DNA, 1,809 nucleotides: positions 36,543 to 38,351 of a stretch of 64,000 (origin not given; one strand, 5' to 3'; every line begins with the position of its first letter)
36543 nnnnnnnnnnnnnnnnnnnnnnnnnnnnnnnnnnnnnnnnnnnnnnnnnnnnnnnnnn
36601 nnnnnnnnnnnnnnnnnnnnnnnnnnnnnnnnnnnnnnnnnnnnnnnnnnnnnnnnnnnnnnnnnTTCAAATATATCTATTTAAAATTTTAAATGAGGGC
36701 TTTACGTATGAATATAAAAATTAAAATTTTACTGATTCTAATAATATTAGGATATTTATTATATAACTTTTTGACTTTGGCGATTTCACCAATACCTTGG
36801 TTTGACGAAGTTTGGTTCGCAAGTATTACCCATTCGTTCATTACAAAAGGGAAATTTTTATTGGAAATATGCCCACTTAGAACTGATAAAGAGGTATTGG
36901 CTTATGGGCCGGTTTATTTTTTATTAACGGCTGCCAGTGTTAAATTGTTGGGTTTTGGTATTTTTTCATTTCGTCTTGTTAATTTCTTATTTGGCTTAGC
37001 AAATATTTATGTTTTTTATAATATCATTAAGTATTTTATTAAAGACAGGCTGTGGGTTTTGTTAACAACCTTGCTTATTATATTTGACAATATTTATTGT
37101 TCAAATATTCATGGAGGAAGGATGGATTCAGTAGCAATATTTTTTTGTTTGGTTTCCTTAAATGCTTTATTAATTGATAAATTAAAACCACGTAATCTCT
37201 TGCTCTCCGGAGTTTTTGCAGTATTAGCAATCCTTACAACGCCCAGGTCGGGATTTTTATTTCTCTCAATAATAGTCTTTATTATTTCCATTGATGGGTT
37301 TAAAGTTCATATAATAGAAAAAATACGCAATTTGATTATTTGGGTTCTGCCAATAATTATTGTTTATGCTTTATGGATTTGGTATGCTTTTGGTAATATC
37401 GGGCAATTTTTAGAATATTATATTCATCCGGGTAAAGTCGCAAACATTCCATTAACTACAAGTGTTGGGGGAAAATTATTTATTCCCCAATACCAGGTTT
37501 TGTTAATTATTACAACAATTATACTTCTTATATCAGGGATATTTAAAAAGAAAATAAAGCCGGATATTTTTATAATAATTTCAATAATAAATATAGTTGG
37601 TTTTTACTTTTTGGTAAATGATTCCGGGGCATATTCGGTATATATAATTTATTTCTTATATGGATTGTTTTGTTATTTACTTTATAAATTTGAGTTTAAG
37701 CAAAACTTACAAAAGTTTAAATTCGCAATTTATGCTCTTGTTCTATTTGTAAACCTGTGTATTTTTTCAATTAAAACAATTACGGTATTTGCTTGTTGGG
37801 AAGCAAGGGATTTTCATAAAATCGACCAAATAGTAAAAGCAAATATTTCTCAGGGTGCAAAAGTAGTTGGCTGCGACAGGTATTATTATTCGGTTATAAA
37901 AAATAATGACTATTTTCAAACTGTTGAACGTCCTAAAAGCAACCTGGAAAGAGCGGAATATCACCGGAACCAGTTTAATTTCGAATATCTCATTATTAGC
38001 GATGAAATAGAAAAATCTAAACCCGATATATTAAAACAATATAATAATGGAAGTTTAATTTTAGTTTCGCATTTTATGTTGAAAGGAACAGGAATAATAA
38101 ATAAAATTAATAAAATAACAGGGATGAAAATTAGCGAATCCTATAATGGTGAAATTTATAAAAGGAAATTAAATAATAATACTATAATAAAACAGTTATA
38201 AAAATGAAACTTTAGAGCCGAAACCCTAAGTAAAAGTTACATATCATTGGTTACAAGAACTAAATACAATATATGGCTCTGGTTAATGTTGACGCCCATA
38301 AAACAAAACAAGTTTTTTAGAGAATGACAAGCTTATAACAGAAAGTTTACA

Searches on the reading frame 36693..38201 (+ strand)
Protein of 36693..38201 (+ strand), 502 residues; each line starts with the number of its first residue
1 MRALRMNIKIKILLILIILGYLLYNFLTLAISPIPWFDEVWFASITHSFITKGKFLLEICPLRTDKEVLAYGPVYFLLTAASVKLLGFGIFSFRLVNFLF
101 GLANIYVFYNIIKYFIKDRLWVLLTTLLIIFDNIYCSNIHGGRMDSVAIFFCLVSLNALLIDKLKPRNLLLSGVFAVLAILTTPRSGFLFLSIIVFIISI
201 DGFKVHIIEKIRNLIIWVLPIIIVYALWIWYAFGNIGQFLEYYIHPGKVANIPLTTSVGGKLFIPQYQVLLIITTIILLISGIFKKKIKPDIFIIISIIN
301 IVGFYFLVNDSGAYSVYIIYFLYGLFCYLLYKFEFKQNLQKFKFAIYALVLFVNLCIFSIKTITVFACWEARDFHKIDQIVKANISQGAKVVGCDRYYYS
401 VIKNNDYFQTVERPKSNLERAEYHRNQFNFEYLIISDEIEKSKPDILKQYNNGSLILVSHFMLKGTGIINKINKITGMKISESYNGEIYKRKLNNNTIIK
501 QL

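Call 5: search_protein_families(library=pfam, proteins=[window:36693-38201:+], max_evalue=0.001)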
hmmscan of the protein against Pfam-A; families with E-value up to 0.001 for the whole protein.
window:36693-38201:+ (502 aa): 1 family
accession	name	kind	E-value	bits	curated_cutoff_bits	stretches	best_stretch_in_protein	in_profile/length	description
PF13231.12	PMT_2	-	1.5e-05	25.7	26.1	1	73-230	4-160/160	Dolichyl-phosphate-mannose-protein mannosyltransferase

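Call 37: search_protein_families(library=ncbifam, proteins=[window:36693-38201:+], max_evalue=1e-10)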
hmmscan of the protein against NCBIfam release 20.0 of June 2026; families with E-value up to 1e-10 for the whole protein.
window:36693-38201:+ (502 aa): 0 families
